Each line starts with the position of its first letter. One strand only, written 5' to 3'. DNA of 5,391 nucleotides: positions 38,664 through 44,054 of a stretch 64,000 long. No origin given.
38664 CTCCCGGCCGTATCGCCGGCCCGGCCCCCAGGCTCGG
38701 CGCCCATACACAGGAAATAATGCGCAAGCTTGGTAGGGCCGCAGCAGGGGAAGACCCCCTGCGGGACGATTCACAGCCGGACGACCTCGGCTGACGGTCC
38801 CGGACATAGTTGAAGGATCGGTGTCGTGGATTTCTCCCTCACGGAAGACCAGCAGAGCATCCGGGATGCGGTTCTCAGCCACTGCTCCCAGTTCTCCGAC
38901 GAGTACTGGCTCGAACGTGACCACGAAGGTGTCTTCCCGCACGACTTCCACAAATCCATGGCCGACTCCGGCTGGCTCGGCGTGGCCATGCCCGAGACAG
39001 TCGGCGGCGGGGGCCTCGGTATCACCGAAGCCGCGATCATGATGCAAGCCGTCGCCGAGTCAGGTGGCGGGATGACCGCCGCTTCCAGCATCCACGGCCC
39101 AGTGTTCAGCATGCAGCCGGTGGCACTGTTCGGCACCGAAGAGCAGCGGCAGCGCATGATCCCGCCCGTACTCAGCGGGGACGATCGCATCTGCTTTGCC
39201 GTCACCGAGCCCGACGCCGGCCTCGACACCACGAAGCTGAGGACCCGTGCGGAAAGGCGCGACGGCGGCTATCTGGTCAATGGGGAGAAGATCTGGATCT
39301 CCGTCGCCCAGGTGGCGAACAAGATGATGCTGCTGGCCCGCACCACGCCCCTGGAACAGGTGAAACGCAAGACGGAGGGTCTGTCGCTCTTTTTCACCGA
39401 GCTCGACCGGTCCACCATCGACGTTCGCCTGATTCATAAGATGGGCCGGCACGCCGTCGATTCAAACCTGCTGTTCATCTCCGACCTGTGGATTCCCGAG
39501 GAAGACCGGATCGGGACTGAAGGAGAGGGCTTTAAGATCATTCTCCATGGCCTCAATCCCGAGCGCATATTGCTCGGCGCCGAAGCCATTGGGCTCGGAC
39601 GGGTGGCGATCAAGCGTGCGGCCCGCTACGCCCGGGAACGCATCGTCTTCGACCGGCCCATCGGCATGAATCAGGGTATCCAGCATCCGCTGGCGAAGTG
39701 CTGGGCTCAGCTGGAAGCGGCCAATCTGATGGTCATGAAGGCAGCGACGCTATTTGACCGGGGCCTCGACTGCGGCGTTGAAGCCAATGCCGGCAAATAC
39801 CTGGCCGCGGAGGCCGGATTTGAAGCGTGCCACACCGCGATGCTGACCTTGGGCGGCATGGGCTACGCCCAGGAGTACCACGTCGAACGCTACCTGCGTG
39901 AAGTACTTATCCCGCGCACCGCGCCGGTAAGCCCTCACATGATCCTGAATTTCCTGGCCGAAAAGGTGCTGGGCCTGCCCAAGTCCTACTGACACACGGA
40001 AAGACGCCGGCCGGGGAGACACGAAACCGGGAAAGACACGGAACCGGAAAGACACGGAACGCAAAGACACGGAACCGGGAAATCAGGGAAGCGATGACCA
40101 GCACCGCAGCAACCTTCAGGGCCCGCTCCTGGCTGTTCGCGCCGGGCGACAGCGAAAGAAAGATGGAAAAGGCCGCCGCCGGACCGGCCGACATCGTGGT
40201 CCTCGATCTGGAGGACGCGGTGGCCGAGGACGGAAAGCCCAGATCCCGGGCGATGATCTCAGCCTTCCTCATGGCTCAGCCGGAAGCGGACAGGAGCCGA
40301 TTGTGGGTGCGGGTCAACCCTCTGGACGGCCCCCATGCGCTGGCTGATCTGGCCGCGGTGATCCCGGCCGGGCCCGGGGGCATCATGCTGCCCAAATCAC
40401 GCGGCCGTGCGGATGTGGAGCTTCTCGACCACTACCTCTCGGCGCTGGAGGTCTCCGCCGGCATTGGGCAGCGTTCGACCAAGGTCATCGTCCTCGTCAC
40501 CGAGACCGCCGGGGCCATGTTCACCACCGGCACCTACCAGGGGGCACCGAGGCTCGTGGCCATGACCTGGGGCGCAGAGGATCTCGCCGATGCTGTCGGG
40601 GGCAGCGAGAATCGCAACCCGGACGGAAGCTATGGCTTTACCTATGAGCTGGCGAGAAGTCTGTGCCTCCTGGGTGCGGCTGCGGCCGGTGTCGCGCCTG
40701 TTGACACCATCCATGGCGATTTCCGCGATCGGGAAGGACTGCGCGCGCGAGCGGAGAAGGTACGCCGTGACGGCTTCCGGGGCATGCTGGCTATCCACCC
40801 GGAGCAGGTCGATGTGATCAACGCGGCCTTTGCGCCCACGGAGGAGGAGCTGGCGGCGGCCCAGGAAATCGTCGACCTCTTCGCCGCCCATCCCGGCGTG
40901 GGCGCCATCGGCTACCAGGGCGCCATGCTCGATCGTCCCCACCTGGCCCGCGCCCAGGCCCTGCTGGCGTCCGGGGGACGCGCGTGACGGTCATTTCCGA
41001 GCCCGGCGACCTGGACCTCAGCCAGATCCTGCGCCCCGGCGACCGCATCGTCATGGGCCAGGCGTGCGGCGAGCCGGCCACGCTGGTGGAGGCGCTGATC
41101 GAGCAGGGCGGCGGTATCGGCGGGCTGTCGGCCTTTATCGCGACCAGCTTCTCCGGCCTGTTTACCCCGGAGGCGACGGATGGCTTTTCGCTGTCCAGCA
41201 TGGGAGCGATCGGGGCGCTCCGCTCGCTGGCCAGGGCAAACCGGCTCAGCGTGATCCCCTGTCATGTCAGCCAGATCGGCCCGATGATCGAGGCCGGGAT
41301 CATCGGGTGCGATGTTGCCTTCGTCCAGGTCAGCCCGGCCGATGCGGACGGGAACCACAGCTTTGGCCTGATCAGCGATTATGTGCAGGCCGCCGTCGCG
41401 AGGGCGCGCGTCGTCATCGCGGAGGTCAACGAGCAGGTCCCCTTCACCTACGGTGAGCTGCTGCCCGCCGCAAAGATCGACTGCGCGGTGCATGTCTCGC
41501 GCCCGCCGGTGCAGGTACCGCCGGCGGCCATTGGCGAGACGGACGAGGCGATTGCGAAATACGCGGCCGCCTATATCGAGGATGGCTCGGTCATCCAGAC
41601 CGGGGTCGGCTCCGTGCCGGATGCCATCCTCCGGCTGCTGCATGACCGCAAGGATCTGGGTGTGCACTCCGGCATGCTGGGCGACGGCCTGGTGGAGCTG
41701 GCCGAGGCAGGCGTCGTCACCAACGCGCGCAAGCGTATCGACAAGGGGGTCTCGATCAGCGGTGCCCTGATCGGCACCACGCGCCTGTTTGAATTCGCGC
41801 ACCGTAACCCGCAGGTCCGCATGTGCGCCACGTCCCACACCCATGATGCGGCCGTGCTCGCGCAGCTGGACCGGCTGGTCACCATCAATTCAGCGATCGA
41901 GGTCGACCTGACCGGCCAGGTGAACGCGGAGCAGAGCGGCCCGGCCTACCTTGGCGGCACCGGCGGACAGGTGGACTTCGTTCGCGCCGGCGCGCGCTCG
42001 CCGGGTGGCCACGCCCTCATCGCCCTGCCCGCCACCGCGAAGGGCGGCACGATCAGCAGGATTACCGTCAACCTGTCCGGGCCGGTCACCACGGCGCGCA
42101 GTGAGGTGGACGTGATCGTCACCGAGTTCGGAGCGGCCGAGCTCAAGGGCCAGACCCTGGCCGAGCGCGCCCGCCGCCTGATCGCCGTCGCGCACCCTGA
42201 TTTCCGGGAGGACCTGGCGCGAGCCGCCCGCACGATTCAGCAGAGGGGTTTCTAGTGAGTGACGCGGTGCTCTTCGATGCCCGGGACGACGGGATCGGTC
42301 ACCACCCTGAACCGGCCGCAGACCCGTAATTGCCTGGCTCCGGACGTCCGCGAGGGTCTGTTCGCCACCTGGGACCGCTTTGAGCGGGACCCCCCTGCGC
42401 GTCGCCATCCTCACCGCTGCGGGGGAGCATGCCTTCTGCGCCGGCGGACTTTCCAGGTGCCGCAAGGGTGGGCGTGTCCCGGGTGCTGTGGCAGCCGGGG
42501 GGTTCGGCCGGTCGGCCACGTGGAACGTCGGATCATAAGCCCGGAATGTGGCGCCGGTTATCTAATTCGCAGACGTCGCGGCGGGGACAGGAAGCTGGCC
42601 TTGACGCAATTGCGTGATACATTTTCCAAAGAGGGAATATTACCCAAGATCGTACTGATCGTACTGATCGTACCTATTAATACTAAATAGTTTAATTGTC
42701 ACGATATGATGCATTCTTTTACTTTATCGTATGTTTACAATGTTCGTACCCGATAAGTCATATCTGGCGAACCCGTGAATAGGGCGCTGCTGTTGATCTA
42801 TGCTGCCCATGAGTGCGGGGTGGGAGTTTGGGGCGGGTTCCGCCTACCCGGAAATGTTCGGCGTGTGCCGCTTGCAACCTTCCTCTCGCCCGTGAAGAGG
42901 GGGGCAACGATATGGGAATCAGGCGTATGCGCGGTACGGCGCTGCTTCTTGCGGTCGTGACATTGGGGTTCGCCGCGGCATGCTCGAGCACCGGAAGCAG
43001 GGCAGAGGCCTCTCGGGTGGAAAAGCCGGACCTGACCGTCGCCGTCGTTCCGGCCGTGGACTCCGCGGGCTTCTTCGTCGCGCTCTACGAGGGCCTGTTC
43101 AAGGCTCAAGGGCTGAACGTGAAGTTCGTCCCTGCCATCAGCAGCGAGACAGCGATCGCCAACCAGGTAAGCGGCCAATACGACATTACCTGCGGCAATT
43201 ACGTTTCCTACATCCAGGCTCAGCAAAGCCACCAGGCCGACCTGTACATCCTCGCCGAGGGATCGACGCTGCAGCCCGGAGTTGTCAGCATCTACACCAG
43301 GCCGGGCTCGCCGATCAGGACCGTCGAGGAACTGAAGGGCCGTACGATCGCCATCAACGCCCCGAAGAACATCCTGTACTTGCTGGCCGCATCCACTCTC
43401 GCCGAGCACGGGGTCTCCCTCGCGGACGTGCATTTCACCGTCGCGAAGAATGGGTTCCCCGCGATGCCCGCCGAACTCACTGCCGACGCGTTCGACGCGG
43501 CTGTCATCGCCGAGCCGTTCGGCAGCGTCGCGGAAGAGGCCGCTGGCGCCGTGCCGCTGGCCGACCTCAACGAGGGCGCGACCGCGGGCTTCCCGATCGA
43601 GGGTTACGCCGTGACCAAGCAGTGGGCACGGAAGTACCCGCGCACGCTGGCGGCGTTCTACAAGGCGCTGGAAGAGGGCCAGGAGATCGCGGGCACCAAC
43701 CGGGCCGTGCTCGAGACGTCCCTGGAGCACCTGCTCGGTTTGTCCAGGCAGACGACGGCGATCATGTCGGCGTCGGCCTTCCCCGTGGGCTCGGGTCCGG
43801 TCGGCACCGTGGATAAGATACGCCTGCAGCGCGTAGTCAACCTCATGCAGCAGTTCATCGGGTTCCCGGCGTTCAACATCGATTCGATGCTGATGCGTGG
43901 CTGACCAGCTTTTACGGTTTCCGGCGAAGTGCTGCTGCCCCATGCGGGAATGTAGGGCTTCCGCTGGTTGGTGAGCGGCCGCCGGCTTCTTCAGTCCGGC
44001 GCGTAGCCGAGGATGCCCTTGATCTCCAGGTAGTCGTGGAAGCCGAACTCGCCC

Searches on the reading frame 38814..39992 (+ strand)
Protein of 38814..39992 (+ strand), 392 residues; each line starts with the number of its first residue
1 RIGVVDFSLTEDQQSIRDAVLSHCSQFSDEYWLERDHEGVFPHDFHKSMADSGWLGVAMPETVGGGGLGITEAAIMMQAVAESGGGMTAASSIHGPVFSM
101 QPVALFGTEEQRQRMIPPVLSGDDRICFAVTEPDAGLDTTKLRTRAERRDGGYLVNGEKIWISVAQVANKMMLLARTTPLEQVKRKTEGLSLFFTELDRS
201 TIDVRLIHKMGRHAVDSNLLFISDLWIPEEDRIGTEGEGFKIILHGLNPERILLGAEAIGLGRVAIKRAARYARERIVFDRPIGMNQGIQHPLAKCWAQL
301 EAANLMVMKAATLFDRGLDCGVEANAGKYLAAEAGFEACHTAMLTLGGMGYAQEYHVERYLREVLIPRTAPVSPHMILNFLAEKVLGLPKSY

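Call 18: search_protein_families(library=pfam, proteins=[window:38814-39992:+], max_evalue=0.001)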
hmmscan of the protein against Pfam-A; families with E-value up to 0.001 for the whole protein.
window:38814-39992:+ (392 aa): 4 families
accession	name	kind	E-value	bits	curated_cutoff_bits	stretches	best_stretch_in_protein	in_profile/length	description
PF00441.29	Acyl-CoA_dh_1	-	2e-35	122.6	22.4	1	237-368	1-132/150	Acyl-CoA dehydrogenase, C-terminal domain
PF02771.21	Acyl-CoA_dh_N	-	4.6e-25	88.6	22.9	1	10-123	1-113/113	Acyl-CoA dehydrogenase, N-terminal domain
PF02770.24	Acyl-CoA_dh_M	-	4.3e-18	65.7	33.3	1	127-223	1-95/97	Acyl-CoA dehydrogenase, middle domain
PF08028.16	Acyl-CoA_dh_2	-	2.7e-13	50.8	22.7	1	253-365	2-124/134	Acyl-CoA dehydrogenase, C-terminal domain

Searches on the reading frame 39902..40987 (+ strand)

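Call 18: search_protein_families(library=pfam, proteins=[window:39902-40987:+], max_evalue=0.001)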
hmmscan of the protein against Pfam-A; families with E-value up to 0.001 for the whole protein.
window:39902-40987:+ (361 aa): 2 families
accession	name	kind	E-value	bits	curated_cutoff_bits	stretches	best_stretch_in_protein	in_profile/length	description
PF03328.21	HpcH_HpaI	-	4.6e-29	101.7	25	1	75-300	1-221/221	HpcH/HpaI aldolase/citrate lyase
PF15617.12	C-C_Bond_Lyase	-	1.6e-09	37.8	28.4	1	288-355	246-312/320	C-C_Bond_Lyase of the TIM-Barrel fold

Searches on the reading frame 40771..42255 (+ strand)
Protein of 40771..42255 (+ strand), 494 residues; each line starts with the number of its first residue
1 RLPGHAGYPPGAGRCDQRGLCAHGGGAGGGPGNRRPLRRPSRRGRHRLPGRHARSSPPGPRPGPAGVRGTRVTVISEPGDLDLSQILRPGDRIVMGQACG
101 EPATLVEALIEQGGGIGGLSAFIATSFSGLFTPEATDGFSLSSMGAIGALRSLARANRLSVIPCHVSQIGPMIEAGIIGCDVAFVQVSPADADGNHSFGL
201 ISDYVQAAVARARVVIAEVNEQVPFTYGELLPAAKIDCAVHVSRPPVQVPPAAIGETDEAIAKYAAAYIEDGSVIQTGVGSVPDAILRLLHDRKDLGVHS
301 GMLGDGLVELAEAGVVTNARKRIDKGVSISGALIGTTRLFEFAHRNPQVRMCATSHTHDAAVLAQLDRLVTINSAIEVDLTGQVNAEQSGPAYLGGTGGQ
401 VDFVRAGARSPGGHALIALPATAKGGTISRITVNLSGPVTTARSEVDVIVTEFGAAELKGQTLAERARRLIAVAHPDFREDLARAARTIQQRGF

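Call 18: search_protein_families(library=pfam, proteins=[window:40771-42255:+], max_evalue=0.001)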
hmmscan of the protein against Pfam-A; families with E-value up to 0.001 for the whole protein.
window:40771-42255:+ (494 aa): 3 families
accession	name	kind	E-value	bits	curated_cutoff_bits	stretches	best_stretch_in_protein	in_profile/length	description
PF13336.12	AcetylCoA_hyd_C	-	1.4e-52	178.1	23.7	1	335-486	1-154/154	Acetyl-CoA hydrolase/transferase C-terminal domain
PF02550.21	AcetylCoA_hydro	-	9.2e-11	42.5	24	1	150-229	95-176/198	Acetyl-CoA hydrolase/transferase N-terminal domain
PF01144.29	CoA_trans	-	1.4e-06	28.3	23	0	260-318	3-67/217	Coenzyme A transferase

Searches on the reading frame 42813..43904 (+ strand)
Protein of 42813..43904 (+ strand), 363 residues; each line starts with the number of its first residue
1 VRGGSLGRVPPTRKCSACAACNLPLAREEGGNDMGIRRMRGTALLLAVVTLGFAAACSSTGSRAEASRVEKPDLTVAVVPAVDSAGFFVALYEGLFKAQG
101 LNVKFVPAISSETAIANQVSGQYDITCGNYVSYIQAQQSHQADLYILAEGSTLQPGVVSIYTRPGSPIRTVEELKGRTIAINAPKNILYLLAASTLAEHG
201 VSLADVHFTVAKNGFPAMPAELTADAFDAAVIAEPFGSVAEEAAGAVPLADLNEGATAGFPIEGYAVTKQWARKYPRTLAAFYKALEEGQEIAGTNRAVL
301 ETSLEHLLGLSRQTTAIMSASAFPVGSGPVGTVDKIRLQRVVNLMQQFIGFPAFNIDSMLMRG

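Call 16: search_protein_families(library=pfam, proteins=[window:42813-43904:+], max_evalue=0.001)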
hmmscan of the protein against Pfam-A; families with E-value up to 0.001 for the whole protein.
window:42813-43904:+ (363 aa): 3 families
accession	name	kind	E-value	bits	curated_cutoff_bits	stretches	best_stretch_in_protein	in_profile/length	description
PF09084.16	NMT1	-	3.1e-17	63.6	20.5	1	83-293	3-209/216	NMT1/THI5 like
PF13379.11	NMT1_2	-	1.4e-14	55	24.7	1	69-291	3-236/252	NMT1-like family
PF12974.12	Phosphonate-bd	-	4.6e-13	49.5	27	1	91-236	19-166/242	ABC transporter, phosphonate, periplasmic substrate-binding protein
